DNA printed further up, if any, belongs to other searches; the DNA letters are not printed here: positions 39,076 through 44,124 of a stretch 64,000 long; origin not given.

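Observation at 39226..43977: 1583-aa T9SS cargo protein with no identifiable domain, flanked by a strong terminator and a long leader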

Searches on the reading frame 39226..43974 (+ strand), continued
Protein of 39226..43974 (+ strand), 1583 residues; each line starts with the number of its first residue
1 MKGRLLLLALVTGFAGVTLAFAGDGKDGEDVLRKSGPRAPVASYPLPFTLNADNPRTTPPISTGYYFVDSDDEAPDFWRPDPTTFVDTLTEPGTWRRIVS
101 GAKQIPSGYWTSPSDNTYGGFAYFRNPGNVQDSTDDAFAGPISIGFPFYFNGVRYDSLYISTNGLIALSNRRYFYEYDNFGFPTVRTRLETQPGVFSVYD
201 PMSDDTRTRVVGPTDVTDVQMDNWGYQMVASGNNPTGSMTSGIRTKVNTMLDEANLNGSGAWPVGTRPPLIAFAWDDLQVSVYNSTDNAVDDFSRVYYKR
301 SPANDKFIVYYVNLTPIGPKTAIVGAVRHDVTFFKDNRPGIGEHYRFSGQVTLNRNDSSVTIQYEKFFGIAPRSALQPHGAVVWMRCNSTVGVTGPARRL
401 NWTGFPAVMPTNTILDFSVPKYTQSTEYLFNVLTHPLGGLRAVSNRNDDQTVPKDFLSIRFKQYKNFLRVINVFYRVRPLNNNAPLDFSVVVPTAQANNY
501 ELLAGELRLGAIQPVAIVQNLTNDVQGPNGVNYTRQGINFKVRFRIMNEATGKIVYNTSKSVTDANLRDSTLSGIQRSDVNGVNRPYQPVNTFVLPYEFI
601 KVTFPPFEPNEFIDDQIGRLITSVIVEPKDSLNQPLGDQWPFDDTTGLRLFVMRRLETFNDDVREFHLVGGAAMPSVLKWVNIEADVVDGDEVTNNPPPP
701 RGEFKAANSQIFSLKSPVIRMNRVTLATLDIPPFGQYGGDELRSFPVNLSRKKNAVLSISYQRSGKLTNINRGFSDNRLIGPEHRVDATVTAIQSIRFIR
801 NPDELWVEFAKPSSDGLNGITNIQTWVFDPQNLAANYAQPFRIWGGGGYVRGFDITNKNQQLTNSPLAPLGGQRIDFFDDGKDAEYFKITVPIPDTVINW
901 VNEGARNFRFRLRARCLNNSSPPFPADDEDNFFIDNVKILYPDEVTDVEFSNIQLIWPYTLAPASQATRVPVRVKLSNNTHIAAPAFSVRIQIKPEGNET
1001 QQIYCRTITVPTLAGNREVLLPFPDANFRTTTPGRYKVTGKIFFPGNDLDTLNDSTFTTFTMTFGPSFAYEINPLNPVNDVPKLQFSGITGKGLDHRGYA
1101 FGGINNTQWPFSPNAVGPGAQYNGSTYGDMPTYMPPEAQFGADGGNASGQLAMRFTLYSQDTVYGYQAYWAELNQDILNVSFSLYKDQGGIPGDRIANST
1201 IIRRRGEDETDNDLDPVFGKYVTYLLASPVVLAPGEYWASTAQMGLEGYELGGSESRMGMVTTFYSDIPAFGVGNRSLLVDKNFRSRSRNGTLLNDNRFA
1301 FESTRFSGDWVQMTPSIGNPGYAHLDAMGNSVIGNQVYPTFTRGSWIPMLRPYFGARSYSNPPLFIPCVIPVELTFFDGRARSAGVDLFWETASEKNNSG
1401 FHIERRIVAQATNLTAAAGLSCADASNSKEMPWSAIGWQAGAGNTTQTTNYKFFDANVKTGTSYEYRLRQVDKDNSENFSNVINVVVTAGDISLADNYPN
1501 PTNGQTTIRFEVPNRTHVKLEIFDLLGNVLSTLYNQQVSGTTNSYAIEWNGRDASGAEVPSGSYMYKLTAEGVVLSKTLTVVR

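Call 13: search_solved_structures(query=A1, max_evalue=10, show_alignments=2)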
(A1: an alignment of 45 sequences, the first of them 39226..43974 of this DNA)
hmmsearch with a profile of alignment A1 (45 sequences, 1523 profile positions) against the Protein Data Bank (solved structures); distinct sequences matched with E-value up to 10: 7.
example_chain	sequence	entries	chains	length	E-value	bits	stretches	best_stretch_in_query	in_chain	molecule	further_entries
7eh9_A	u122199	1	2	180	4e-07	31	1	1446-1512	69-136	Basal-body rod modification protein FlgD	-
7bhq_A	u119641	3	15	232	6.6e-07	30.3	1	1446-1512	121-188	Basal-body rod modification protein FlgD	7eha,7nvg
3c12_A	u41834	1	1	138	1.2e-05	26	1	1456-1511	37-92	Flagellar protein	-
6za2_A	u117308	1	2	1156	3.8e-05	24.4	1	1440-1512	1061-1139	Por secretion system protein porU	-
3osv_A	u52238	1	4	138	0.00038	21.1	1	1456-1506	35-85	Flagellar basal-body rod modification protein FlgD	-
4zzf_A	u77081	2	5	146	0.05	14.1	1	1463-1511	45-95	Flagellar basal body rod modification protein | Basal-body rod modification protein FlgD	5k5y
4zzk_A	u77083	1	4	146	0.05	14.1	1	1463-1511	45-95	Basal-body rod modification protein FlgD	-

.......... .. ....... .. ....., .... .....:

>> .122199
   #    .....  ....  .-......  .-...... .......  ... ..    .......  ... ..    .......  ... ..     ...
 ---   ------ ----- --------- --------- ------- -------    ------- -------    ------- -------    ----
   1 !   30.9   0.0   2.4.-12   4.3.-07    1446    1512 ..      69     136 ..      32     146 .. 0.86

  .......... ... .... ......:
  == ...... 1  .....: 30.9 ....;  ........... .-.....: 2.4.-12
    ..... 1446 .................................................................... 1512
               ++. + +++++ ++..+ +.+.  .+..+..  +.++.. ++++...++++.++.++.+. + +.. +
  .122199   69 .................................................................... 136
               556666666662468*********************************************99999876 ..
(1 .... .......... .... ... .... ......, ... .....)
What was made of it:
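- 43717..43962 (+): Type A T9SS C-terminal sorting domain (aa 1498-1579). The family profile also matches the PorU CTD and FlgD Ig domains in PDB (call 13).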

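Call 23: find_encoding_contigs(protein=P0062, flank=8000, max_places=2)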
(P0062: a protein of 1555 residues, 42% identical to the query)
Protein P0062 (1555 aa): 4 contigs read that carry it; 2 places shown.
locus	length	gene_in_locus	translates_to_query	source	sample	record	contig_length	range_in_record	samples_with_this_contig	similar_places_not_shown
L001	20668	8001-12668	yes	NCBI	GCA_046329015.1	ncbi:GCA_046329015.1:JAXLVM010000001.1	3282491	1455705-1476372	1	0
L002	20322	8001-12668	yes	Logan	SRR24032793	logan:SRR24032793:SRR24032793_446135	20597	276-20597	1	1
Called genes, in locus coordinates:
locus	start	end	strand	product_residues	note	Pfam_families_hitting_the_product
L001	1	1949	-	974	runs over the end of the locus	PF00082:Peptidase_S8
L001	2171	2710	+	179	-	PF00383:dCMP_cyt_deam_1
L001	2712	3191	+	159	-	PF04306:DUF456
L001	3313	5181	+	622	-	PF02607:B12-binding_2, PF02310:B12-binding, PF02965:Met_synt_B12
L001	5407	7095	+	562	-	PF27054:Beta_methylindole_red_C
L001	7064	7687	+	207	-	PF00551:Formyl_trans_N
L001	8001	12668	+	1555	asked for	PF13860:FlgD_ig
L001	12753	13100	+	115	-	PF11969:DcpS_C, PF01230:HIT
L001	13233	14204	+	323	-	PF01380:SIS, PF00571:CBS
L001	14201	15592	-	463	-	PF13413:HTH_25, PF13464:RodZ_C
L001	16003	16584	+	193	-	-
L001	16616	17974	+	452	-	PF07287:AtuA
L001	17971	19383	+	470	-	PF10043:DUF2279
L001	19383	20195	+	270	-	PF13641:Glyco_tranf_2_3 (weak), PF00535:Glycos_transf_2, PF10111:Glyco_tranf_2_2 (faint)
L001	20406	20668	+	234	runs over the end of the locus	-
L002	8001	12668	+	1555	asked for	PF13860:FlgD_ig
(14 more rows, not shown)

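Call 24: find_encoding_contigs(protein=P0017, flank=8000, max_places=2)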
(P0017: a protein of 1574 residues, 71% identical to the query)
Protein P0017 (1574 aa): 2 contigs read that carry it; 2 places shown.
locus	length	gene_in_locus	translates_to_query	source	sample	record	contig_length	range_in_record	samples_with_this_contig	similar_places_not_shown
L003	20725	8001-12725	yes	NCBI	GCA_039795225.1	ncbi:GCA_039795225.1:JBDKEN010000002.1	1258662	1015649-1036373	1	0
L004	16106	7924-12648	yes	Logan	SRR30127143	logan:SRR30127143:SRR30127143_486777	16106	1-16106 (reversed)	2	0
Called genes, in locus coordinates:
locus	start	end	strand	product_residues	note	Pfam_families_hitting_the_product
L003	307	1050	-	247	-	PF02591:Zn_ribbon_9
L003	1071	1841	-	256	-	PF01784:DUF34_NIF3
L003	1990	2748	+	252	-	-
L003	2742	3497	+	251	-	PF01980:TrmO_N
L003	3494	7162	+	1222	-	PF02574:S-methyl_trans, PF00809:Pterin_bind, PF02607:B12-binding_2, PF02310:B12-binding, PF02965:Met_synt_B12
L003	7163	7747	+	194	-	PF00551:Formyl_trans_N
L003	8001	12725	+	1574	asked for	PF18962:Por_Secre_tail (faint), PF13860:FlgD_ig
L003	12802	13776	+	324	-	PF01380:SIS, PF00571:CBS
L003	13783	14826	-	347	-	PF13413:HTH_25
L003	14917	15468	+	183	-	-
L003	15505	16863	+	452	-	PF07287:AtuA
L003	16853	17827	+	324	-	PF10043:DUF2279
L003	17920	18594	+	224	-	PF00535:Glycos_transf_2, PF10111:Glyco_tranf_2_2 (weak)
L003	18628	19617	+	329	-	PF00586:AIRS, PF02769:AIRS_C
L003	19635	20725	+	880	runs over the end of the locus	PF00270:DEAD, PF00271:Helicase_C, PF16124:RecQ_Zn_bind, PF09382:RQC, PF00570:HRDC (weak)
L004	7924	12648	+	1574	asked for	PF18962:Por_Secre_tail (faint), PF13860:FlgD_ig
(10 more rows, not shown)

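Call 46: find_encoding_contigs(protein=P0088, flank=8000, max_places=1)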
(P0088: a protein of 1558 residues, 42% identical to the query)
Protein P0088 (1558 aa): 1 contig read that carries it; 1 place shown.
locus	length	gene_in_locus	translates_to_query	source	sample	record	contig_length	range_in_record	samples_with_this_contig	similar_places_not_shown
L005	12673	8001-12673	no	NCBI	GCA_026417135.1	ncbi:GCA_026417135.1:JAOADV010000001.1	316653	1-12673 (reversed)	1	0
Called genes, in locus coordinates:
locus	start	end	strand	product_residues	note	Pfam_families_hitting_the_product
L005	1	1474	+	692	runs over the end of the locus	PF00691:OmpA (faint)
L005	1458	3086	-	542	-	PF05833:NFACT_N, PF05670:NFACT-R_1, PF18297:NFACT-R_2 (weak)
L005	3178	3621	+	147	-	PF00692:dUTPase, PF22769:DCD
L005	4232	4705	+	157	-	PF00731:AIRC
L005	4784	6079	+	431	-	PF25852:DUF6242_C (faint), PF18962:Por_Secre_tail (faint)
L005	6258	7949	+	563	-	PF27054:Beta_methylindole_red_C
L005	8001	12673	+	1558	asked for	PF13860:FlgD_ig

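Call 47: find_encoding_contigs(protein=P0106, flank=8000, max_places=1)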
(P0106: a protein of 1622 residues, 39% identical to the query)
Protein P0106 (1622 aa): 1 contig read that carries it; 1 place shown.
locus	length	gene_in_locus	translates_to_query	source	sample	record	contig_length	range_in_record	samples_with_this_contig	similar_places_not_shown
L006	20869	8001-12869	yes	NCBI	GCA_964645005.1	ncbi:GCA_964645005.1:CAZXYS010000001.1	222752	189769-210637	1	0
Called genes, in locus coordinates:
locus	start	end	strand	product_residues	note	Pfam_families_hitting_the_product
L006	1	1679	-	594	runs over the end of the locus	PF00575:S1, PF23459:S1_RRP5 (faint), PF00575:S1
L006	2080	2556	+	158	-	PF01250:Ribosomal_S6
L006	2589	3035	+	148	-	PF01281:Ribosomal_L9_N, PF03948:Ribosomal_L9_C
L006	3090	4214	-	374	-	PF13506:Glyco_transf_21, PF00535:Glycos_transf_2, PF10111:Glyco_tranf_2_2, PF13641:Glyco_tranf_2_3, PF13632:Glyco_trans_2_3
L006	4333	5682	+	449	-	PF01554:MatE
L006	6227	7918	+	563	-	PF27054:Beta_methylindole_red_C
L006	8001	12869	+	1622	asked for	PF13860:FlgD_ig, PF18962:Por_Secre_tail (weak)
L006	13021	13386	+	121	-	-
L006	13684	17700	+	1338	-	-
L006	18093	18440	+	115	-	PF11969:DcpS_C, PF01230:HIT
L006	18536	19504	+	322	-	PF13580:SIS_2 (faint), PF01380:SIS, PF00571:CBS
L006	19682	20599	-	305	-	PF12844:HTH_19, PF13413:HTH_25, PF13464:RodZ_C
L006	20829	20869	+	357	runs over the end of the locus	PF10043:DUF2279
